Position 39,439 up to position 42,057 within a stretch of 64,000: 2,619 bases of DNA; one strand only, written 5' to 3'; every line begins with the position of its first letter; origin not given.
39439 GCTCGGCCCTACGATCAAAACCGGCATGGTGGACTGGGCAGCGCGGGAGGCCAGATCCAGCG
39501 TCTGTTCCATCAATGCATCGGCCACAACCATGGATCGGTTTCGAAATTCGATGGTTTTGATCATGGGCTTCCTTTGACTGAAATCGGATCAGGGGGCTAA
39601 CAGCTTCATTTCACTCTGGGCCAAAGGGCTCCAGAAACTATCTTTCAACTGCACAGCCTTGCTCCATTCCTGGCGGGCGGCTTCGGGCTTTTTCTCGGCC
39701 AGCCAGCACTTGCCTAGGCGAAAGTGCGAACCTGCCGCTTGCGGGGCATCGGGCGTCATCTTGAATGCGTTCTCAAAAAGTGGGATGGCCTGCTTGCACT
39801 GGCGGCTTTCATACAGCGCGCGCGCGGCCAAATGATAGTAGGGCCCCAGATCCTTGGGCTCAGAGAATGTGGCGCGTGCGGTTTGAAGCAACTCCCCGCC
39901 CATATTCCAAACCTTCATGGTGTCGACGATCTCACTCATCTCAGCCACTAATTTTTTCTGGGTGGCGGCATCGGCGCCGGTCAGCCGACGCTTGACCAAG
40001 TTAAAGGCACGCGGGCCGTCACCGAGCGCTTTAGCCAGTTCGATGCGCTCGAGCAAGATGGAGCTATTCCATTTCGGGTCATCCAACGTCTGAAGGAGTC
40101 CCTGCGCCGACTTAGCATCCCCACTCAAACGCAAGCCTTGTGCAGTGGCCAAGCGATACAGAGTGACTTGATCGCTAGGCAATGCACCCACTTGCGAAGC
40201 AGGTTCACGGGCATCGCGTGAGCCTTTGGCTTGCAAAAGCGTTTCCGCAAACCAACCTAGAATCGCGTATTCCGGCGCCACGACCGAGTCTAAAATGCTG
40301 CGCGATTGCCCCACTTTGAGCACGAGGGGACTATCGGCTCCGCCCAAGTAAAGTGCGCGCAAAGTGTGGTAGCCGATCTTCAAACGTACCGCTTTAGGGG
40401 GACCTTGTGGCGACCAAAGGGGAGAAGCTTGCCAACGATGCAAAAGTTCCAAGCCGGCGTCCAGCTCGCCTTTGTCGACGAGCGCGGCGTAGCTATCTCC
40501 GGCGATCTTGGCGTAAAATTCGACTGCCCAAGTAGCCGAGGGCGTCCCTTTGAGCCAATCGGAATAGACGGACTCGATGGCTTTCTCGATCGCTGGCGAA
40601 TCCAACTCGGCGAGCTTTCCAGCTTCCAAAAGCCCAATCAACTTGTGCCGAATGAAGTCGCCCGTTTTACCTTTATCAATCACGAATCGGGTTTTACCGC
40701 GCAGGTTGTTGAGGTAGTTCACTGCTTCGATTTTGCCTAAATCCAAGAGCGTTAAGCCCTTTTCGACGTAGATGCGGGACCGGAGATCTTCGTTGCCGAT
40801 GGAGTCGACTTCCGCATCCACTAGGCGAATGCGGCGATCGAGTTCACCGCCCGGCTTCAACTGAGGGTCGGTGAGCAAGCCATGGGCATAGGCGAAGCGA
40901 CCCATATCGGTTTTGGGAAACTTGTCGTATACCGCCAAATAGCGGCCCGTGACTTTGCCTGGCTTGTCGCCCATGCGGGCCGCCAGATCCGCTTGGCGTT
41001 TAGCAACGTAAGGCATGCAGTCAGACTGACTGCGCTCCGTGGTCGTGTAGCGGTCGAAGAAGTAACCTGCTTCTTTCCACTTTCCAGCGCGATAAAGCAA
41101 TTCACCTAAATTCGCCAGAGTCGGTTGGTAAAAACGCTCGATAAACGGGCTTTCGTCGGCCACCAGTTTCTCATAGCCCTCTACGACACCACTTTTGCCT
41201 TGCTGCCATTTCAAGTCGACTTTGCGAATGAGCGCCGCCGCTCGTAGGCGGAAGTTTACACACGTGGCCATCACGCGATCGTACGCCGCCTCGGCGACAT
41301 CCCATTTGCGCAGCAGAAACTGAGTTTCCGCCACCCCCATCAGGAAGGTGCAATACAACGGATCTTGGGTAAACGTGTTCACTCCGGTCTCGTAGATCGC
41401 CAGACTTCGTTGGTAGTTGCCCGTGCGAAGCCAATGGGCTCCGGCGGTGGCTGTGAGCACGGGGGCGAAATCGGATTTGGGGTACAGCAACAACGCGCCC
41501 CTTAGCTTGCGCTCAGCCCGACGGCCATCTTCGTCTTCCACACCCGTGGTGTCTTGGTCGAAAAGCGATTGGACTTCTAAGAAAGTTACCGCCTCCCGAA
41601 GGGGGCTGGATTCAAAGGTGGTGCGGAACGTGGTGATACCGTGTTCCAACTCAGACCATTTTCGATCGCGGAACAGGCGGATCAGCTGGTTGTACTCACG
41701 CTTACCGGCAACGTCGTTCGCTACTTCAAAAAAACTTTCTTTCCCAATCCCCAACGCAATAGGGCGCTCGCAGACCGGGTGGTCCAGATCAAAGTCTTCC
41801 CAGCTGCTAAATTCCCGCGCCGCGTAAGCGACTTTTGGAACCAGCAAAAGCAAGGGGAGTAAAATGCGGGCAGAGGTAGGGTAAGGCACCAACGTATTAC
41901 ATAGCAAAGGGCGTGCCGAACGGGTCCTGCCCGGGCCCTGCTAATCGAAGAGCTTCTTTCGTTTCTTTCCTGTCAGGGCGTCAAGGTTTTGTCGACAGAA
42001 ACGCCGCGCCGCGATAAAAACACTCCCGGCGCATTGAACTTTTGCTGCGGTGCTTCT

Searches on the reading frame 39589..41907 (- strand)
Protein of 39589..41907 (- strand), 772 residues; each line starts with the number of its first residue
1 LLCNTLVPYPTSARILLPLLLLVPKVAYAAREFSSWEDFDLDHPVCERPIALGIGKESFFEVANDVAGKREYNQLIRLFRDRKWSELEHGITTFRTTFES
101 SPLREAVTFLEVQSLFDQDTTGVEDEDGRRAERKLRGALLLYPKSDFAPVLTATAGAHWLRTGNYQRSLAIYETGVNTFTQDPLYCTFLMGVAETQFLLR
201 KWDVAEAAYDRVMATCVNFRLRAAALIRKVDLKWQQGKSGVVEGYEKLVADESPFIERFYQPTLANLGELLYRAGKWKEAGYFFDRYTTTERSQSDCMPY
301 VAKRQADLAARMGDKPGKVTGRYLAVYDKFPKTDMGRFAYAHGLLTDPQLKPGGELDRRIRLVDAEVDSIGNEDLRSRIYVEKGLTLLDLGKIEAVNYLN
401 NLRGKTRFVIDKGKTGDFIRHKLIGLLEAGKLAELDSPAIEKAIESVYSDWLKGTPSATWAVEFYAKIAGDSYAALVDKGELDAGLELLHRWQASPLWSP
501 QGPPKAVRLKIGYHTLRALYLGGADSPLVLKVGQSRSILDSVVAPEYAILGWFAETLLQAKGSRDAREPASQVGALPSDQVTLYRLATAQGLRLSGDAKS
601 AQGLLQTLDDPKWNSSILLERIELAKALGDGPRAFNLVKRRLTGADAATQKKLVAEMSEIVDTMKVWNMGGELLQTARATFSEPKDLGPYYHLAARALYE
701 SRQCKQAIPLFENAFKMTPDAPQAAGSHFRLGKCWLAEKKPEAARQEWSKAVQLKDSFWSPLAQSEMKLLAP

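Call 6: search_protein_families(library=pfam, proteins=[window:39589-41907:-])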
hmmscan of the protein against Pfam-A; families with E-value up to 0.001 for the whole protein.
window:39589-41907:- (772 aa): 5 families
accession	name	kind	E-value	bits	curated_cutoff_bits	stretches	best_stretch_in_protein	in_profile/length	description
PF13432.12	TPR_16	-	2.4e-12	47.5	32.7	1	694-748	3-53/65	Tetratricopeptide repeat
PF07719.23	TPR_2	-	2.7e-09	36.9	27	0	727-755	3-31/34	Tetratricopeptide repeat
PF14559.12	TPR_19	-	1.1e-06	29.3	25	0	699-747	2-47/68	Tetratricopeptide repeat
PF13424.12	TPR_12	-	1.3e-06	29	30.1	0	691-746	6-66/77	Tetratricopeptide repeat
PF00515.34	TPR_1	-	0.00039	20.6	27.8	0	727-755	3-31/34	Tetratricopeptide repeat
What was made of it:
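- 39589..41889 (-): Gene for a 766-aa exported TPR protein (probable GTG start at 41889, signal peptide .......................). It is co-transcribed with the activator and its function is unknown. TPR repeats occur only at the C-terminus (call 6).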

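Call 7: search_protein_families(library=ncbifam, proteins=[window:39589-41907:-])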
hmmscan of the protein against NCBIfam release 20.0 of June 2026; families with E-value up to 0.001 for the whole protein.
window:39589-41907:- (772 aa): 4 families
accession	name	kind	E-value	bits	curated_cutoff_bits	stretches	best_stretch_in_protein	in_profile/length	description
TIGR02795.1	tol_pal_ybgF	equivalog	5.3e-12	46.4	90.1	1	694-753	8-67/119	tol-pal system protein YbgF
NF052312.1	T9SS_PorW_SprE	equivalog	3.6e-07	29.2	250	0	684-756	175-247/716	type IX secretion system periplasmic lipoprotein PorW/SprE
TIGR03302.1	OM_YfiO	subfamily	0.0006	19.4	81.4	0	694-748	39-93/239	outer membrane protein assembly factor BamD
TIGR02521.1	type_IV_pilW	equivalog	0.00098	18.7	154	0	698-757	109-167/234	type IV pilus biogenesis/stability protein PilW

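Call 34: find_related_loci(query=A4, collection=metagenome_contigs, flank=3000)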
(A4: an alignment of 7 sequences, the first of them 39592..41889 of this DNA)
Query A4 (766 aa) in metagenome_contigs; peptide patterns used: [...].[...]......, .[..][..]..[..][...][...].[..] (x = any residue, [..] = any of these).
63 stretches matched a pattern; 4 encode a relative of the query (tblastn E <= 1e-3); 3 distinct loci.
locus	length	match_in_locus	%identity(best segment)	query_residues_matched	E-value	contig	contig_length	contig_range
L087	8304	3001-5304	56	3-766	0e+0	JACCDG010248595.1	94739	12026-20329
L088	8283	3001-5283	35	22-764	8e-138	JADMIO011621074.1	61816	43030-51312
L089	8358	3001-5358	28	2-763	5e-97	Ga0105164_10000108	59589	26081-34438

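Call 52: search_solved_structures(query=A4, max_evalue=1)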
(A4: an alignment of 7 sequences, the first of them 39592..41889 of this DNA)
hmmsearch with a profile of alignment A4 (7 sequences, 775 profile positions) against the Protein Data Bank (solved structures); distinct sequences matched with E-value up to 1: 45.
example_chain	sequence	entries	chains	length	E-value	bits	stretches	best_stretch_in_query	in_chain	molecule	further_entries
9qhb_A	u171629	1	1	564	6e-37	130.7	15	695-758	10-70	Engineered tetratricopeptide repeat protein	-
8bu0_A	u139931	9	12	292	2.3e-23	85.8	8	695-758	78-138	Consensus tetratricopeptide repeat protein | Crystal structure of an 8-repeat consensus TPR superhelix with Zinc. | Monomer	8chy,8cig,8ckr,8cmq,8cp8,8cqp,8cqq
9qhc_A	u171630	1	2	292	3.7e-21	78.5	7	695-758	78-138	Engineered tetratricopeptide repeat protein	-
8ch0_A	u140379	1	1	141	1.6e-13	53.3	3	695-758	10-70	Consensus tetratricopeptide repeat protein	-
2fo7_A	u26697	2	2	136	1.7e-13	53.2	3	695-758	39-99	SYNTHETIC CONSENSUS TPR PROTEIN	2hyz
1na0_A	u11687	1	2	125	1.4e-09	40.2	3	694-758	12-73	designed protein CTPR3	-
3kd7_A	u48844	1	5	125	4.1e-09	38.7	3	694-726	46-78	CTPR390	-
9up5_A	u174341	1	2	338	1.1e-08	37.3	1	573-723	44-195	Lipopolysaccharide assembly protein B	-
6v8e_A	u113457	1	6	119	1.5e-08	36.8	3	695-757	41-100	Designed protein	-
6vfh_A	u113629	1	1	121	4e-08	35.4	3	695-757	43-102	T33_dn10A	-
6vfi_B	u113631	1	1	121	8.6e-08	34.3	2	695-758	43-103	O43_dn18B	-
6vfj_B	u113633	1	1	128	2.1e-07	33.1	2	691-758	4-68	I53_dn5B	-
5hrz_A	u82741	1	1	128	2.3e-07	32.9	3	695-757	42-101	TPR domain protein 1na0C3_3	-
8ur7_A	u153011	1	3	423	3.3e-07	32.4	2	679-758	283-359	Trimer head HA,Hemagglutinin HA1 chain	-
8ur5_A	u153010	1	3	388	4.5e-07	31.9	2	687-758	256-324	Trimer head HA,Hemagglutinin HA1 chain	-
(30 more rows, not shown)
